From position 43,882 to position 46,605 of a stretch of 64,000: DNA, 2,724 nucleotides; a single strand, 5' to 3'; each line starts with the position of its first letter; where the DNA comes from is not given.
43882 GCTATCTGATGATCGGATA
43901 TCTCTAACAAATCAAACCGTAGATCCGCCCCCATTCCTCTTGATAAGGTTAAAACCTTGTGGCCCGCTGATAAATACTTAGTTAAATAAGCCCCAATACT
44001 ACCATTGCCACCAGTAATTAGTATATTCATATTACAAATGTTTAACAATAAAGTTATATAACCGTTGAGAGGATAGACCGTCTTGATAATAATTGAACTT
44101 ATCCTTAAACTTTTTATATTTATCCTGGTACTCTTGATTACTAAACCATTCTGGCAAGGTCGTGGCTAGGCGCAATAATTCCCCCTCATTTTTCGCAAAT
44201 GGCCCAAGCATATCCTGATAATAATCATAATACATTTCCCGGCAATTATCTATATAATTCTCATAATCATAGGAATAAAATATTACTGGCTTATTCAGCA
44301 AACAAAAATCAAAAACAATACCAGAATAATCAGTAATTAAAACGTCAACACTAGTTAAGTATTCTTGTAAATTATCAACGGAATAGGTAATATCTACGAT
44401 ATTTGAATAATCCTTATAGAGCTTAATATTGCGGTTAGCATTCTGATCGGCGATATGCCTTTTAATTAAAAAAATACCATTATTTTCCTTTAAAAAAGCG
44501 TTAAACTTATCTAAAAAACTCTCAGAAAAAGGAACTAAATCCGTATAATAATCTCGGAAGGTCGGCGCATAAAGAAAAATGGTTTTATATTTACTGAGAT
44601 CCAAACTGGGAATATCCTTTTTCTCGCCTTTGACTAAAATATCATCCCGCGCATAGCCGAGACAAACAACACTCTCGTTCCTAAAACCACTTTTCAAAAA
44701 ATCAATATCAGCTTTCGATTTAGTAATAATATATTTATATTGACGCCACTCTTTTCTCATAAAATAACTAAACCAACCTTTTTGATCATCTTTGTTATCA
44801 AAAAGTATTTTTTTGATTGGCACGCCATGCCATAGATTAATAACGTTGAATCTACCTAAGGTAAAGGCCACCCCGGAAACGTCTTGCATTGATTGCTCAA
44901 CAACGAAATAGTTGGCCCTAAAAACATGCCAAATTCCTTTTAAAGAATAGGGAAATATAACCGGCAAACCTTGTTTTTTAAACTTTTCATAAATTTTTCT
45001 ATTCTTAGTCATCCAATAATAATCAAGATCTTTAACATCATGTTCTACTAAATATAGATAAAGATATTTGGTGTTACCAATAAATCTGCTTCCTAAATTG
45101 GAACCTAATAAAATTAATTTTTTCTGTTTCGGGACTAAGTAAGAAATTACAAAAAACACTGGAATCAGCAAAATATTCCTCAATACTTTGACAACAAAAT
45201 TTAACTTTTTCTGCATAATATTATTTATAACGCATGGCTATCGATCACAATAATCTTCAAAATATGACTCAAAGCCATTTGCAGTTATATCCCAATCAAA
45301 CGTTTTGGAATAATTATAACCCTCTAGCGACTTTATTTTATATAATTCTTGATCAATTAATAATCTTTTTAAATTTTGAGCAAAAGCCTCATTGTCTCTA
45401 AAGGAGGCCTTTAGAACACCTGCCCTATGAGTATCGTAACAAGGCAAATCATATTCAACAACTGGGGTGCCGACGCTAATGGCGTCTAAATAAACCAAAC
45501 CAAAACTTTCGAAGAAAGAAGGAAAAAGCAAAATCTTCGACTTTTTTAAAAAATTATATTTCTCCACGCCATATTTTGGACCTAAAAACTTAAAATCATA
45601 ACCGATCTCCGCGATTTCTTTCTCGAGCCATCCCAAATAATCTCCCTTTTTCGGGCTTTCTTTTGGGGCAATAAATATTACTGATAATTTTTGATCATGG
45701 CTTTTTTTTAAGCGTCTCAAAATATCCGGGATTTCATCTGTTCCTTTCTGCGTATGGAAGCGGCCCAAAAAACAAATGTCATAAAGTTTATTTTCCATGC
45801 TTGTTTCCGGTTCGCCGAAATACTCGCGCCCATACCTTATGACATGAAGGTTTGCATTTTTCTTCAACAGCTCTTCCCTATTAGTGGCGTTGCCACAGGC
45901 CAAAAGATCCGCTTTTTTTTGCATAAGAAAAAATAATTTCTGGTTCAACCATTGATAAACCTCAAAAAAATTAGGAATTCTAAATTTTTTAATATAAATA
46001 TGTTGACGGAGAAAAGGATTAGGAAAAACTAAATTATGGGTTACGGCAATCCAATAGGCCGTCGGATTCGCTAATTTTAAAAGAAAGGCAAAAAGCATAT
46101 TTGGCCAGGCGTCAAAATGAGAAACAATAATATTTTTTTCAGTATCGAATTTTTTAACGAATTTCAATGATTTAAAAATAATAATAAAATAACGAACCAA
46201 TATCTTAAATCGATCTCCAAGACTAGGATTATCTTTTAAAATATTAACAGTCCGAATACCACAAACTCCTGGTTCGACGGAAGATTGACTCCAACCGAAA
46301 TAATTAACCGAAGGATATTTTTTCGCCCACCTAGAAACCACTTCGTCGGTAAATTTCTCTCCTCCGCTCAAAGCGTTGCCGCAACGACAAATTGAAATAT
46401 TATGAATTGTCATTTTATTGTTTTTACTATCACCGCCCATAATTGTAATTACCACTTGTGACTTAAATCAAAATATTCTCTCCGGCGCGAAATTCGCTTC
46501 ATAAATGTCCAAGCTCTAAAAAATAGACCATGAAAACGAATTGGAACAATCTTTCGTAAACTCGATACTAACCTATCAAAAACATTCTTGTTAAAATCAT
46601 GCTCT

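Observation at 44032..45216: TagF-family transferase next to the phosphonate cassette: candidate CMP-phosphonate transferase or phosphono-teichoic-like polymerase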

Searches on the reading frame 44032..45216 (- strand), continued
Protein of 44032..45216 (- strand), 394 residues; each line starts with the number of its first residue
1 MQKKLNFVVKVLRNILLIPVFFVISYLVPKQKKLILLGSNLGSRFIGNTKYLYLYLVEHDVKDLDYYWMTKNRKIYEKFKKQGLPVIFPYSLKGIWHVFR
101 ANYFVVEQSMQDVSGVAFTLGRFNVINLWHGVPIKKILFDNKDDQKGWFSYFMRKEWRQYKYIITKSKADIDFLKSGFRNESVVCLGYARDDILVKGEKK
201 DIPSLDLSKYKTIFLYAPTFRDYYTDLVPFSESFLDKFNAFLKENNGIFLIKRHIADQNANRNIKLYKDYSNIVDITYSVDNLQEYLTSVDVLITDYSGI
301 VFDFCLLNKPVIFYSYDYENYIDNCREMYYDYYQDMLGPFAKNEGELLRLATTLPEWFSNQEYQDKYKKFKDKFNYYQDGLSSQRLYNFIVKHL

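Call 71: find_encoding_contigs(protein=P0056, flank=8000, max_places=1)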
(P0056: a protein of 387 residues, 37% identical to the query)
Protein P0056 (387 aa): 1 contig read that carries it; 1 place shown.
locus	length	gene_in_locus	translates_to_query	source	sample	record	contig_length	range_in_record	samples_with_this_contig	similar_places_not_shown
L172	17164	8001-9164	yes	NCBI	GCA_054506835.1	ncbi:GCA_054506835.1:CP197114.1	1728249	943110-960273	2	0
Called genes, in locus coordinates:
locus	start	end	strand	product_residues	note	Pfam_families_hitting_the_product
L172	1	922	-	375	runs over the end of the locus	PF00155:Aminotran_1_2, PF00266:Aminotran_5 (weak), PF01053:Cys_Met_Meta_PP, PF01041:DegT_DnrJ_EryC1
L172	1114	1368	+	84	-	PF09882:EhaC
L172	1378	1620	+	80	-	PF13244:MbhD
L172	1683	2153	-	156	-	PF22769:DCD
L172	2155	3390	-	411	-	PF00483:NTP_transferase, PF12804:NTP_transf_3, PF25084:LbH_EIF2B (weak), PF25087:GMPPB_C, PF00132:Hexapep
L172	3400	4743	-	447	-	PF02878:PGM_PMM_I, PF02879:PGM_PMM_II, PF02880:PGM_PMM_III, PF00408:PGM_PMM_IV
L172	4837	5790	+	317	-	-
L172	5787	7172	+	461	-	PF00483:NTP_transferase, PF22640:ManC_GMP_beta-helix, PF01050:MannoseP_isomer, PF07883:Cupin_2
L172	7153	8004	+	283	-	PF13641:Glyco_tranf_2_3, PF00535:Glycos_transf_2, PF10111:Glyco_tranf_2_2, PF13632:Glyco_trans_2_3 (weak)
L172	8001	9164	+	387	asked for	PF04464:Glyphos_transf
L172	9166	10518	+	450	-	PF01467:CTP_transf_like, PF01408:GFO_IDH_MocA, PF22725:GFO_IDH_MocA_C3 (weak)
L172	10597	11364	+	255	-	PF00535:Glycos_transf_2, PF10111:Glyco_tranf_2_2, PF13641:Glyco_tranf_2_3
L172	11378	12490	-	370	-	PF13439:Glyco_transf_4, PF20706:GT4-conflict (weak), PF00534:Glycos_transf_1, PF13692:Glyco_trans_1_4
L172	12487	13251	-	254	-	PF13489:Methyltransf_23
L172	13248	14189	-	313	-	-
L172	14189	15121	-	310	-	PF01073:3Beta_HSD, PF01370:Epimerase, PF02719:Polysacc_synt_2 (faint), PF04321:RmlD_sub_bind, PF07993:NAD_binding_4 (faint), PF16363:GDP_Man_Dehyd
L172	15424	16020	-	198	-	PF05050:Methyltransf_21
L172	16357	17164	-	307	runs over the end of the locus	PF01370:Epimerase, PF16363:GDP_Man_Dehyd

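Call 72: find_encoding_contigs(protein=P0106, flank=8000, max_places=1)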
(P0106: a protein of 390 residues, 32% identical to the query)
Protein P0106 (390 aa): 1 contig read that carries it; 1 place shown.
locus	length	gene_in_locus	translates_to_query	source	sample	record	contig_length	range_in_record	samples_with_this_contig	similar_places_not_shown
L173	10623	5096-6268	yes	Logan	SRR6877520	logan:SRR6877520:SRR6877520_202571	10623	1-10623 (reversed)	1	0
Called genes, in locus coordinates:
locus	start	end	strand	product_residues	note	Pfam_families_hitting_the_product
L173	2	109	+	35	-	?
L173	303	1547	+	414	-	PF01943:Polysacc_synt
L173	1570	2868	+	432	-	PF01467:CTP_transf_like, PF13714:PEP_mutase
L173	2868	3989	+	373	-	PF02776:TPP_enzyme_N, PF02775:TPP_enzyme_C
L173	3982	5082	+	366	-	PF00465:Fe-ADH, PF13685:Fe-ADH_2 (weak), PF25137:ADH_Fe_C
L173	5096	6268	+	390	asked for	PF04464:Glyphos_transf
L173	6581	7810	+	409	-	PF04932:Wzy_C (weak)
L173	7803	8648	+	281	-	PF00535:Glycos_transf_2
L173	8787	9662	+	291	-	PF00535:Glycos_transf_2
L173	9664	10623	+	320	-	?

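Call 75: search_protein_families(library=pfam, proteins=[L093:7979-9151:+], max_evalue=0.01)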
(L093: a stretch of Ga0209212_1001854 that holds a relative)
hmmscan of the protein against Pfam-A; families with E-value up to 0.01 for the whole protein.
L093:7979-9151:+ (391 aa): 2 families
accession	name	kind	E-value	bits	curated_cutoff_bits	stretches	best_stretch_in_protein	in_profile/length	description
PF04464.20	Glyphos_transf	-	1.7e-62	212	22.1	1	19-390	2-366/367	CDP-Glycerol:Poly(glycerophosphate) glycerophosphotransferase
PF02350.25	Epimerase_2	-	3e-05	23.5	30.6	1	165-388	123-345/347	UDP-N-acetylglucosamine 2-epimerase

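Call 77: find_encoding_contigs(protein=P0032, flank=8000, max_places=1)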
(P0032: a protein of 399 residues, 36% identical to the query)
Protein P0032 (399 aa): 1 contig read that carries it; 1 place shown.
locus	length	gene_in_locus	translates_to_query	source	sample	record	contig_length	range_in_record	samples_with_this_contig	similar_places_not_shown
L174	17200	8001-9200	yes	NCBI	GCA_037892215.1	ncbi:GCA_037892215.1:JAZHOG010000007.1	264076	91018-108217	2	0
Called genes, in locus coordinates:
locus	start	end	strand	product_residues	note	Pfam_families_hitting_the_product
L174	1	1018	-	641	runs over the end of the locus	PF13522:GATase_6, PF13537:GATase_7, PF00733:Asn_synthase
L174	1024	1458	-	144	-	PF01467:CTP_transf_like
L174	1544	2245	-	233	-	-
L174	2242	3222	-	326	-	PF00535:Glycos_transf_2, PF13641:Glyco_tranf_2_3 (weak)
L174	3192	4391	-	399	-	PF05893:LuxC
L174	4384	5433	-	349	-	PF04443:LuxE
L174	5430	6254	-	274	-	PF00465:Fe-ADH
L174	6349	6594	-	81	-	-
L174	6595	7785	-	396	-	PF00501:AMP-binding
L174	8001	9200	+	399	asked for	PF04464:Glyphos_transf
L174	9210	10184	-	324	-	PF03706:LPG_synthase_TM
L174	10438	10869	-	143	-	-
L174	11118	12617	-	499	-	PF08468:MTS_N, PF05175:MTS, PF08242:Methyltransf_12 (faint)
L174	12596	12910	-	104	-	-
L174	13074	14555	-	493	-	PF00919:UPF0004, PF04055:Radical_SAM, PF01938:TRAM (weak), PF18693:TRAM_2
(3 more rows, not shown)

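Call 93: predict_structure(alignment_id=A1)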
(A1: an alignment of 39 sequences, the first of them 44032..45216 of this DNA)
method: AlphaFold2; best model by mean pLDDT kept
length: 394 residues; sequences in the alignment: 39
mean_pLDDT: 93.7   pTM: 0.91
mean pLDDT of the five models: 93.7, 93.2, 92.9, 92.3, 92.1
residues with pLDDT >= 90: 319; 70-90: 72; 50-70: 3; < 50: 0
segments of 3 or more residues with pLDDT < 50: none
pLDDT, mean of each block of 10 residues (from residue 1): 85 90 95 96 96 97 96 97 97 96 96 91 94 88 78 91 96 94 97 92 91 95 86 98 98 90 89 95 94 94 97 95 91 94 98 97 97 97 98 92
secondary structure, 60 per line:
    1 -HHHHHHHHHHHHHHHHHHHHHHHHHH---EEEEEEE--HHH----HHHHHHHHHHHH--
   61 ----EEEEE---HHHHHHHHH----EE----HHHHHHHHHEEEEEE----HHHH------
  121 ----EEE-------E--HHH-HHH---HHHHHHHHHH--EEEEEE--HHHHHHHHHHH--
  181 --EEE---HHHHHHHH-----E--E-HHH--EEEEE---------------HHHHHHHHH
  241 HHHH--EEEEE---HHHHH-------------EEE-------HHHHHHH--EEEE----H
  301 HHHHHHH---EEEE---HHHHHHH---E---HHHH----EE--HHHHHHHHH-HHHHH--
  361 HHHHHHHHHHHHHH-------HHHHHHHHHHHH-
elements in order: H2-27 E31-37 H47-58 E65-69 H73-81 H92-100 E101-106 H111-114 E125-127 H148-157 E160-165 H168-178 E183-185 H189-196 E212-216 H232-244 E247-251 H255-259 E273-275 H283-289 E292-295 H300-307 E311-314 H318-324 H332-335 H344-352 H354-358 H361-374 H382-393

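Call 95: fold_search(model_id=the predicted structure, library=pdb)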
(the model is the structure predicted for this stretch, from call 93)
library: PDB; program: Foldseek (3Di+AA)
matches with E <= 10: 1126; with E <= 0.001: 236
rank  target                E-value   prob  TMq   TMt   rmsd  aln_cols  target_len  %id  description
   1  3l7m_A                2.5e-23  1.00  0.71  0.69   4.4       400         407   22  Structure of the Wall Teichoic Acid Polymerase TagF, H548A (released 2010-04-28)
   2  3l7i_A                2.6e-23  1.00  0.71  0.68   4.2       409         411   22  Structure of the Wall Teichoic Acid Polymerase TagF (released 2010-04-28)
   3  3l7j_A                6.3e-23  1.00  0.70  0.68   4.4       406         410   22  Structure of the Wall Teichoic Acid Polymerase TagF, H444N variant (released 2010-04-28)
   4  3l7l_D                7.0e-23  1.00  0.72  0.71   3.8       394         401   23  Structure of the Wall Teichoic Acid Polymerase TagF, H444N + CDPG (30 minute soak) (released 2010-04-28)
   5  3l7j_D                7.0e-23  1.00  0.72  0.69   3.9       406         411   23  Structure of the Wall Teichoic Acid Polymerase TagF, H444N variant (released 2010-04-28)
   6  3l7k_B                4.3e-22  1.00  0.73  0.71   4.9       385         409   22  Structure of the Wall Teichoic Acid Polymerase TagF, H444N + CDPG (15 minute soak) (released 2010-04-28)
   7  3l7i_D                8.2e-22  1.00  0.72  0.69   4.3       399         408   23  Structure of the Wall Teichoic Acid Polymerase TagF (released 2010-04-28)
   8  3l7j_C                8.2e-22  1.00  0.72  0.69   4.1       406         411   22  Structure of the Wall Teichoic Acid Polymerase TagF, H444N variant (released 2010-04-28)
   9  3l7m_D                2.8e-21  1.00  0.71  0.68   4.0       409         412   22  Structure of the Wall Teichoic Acid Polymerase TagF, H548A (released 2010-04-28)
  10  3l7m_B                4.0e-21  1.00  0.73  0.70   4.0       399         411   23  Structure of the Wall Teichoic Acid Polymerase TagF, H548A (released 2010-04-28)
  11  3l7j_B                4.0e-21  1.00  0.71  0.68   4.4       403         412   22  Structure of the Wall Teichoic Acid Polymerase TagF, H444N variant (released 2010-04-28)
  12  3l7k_D                5.7e-21  1.00  0.72  0.71   3.6       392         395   22  Structure of the Wall Teichoic Acid Polymerase TagF, H444N + CDPG (15 minute soak) (released 2010-04-28)
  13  8va1_D                5.2e-20  1.00  0.68  0.51   5.5       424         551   24  S. aureus TarL H300N in complex with CDP-ribitol (single tetramer) (released 2024-04-03)
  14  8va1_A                3.2e-19  1.00  0.73  0.53   4.7       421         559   23  S. aureus TarL H300N in complex with CDP-ribitol (single tetramer) (released 2024-04-03)
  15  8va1_B                2.2e-18  1.00  0.70  0.51   4.9       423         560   22  S. aureus TarL H300N in complex with CDP-ribitol (single tetramer) (released 2024-04-03)
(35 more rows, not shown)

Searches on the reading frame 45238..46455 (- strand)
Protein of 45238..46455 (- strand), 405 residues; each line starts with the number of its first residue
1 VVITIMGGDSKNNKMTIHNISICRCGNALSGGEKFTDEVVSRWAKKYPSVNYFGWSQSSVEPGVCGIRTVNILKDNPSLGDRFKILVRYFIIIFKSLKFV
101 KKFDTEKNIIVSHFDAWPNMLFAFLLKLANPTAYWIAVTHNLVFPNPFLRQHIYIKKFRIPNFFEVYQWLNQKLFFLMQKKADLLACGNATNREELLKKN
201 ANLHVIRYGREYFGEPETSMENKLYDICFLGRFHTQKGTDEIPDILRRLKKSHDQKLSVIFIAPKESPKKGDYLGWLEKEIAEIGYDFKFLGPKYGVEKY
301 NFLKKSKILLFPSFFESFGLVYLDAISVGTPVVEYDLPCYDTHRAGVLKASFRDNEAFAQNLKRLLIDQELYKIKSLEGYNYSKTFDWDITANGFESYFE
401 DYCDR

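Call 4: search_protein_families(library=pfam, proteins=[window:45238-46455:-], max_evalue=0.01)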
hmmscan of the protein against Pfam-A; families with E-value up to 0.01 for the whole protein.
window:45238-46455:- (405 aa): 3 families
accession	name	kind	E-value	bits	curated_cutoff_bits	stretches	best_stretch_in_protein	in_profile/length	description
PF00534.26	Glycos_transf_1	-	2e-16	60.5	26.4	1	222-373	13-163/172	Glycosyl transferases group 1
PF13692.12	Glyco_trans_1_4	-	2.2e-14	54.3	27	1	226-367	3-141/142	Glycosyl transferases group 1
PF20706.3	GT4-conflict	-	7e-05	22.4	26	1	301-333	277-309/385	Family 4 Glycosyltransferase in conflict systems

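Call 5: search_protein_families(library=ncbifam, proteins=[window:45238-46455:-], max_evalue=0.01)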
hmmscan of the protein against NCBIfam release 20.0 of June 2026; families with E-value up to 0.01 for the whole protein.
window:45238-46455:- (405 aa): 15 families
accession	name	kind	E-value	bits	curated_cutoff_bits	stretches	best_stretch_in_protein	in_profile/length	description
TIGR03449.1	mycothiol_MshA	equivalog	1.1e-13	50.9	462.5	1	217-401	213-402/406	D-inositol-3-phosphate glycosyltransferase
NF038295.1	EPS_HpsP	equivalog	4.2e-09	35.9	550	1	219-393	202-378/388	hormogonium polysaccharide biosynthesis glycosyltransferase HpsP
NF046085.1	XrtY_assoc_Gly1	equivalog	1.7e-07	30.5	400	1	215-333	200-312/387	XrtY-associated glycosyltransferase XYAG1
TIGR03999.1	thiol_BshA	equivalog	3.4e-07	29.5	273.7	1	233-401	208-372/375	N-acetyl-alpha-D-glucosaminyl L-malate synthase BshA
TIGR04047.1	MSMEG_0565_glyc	hypoth_equivalog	9e-07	28.3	259.85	1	303-393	274-365/373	MSMEG_0565 family glycosyltransferase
NF047880.1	glyco_SdgA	exception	3e-05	22.8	800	1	302-386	386-474/488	serine-aspartate repeat adhesin O-glycosyltransferase SdgA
NF049987.1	DaglGlyslTfaseDgs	equivalog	4.2e-05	22.6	500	1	305-385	231-310/332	processive diacylglycerol alpha-glucosyltransferase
NF053513.1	Gtran_IagA_BgsA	equivalog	7.8e-05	21.8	460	1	304-398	234-327/333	LTA glycolipid anchor biosynthesis glycosyltransferase, IagA/BgsA family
NF050063.1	ProtGlycPglJ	equivalog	0.00014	21.2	500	1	298-392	258-356/363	N-acetylgalactosamine-N,N'-diacetylbacillosaminyl-diphospho-undecaprenol 4-alpha-N-acetylgalactosaminyltransferase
TIGR02149.1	glgA_Coryne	subfamily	0.00018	20.8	302.4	1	220-392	200-380/391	glycogen synthase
NF038255.1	exopoly_VpsD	equivalog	0.0004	19.4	300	1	179-339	154-316/381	VpsD family glycosyltransferase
TIGR02095.1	glgA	subfamily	0.00042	19.1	328.45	1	224-333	294-397/477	glycogen/starch synthase, ADP-glucose type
NF041876.1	EPS_EpsE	equivalog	0.00047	19.5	400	1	222-371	212-364/389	exopolysaccharide biosynthesis GT4 family glycosyltransferase EpsE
NF012028.0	PRK15484.1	subfamily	0.00061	19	618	1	227-402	196-378/380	lipopolysaccharide N-acetylglucosaminyltransferase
NF053787.1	GlcN_PG_synth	equivalog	0.0022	16.9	480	1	303-398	259-355/361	N-acetylglucosaminyl phosphatidylglycerol synthase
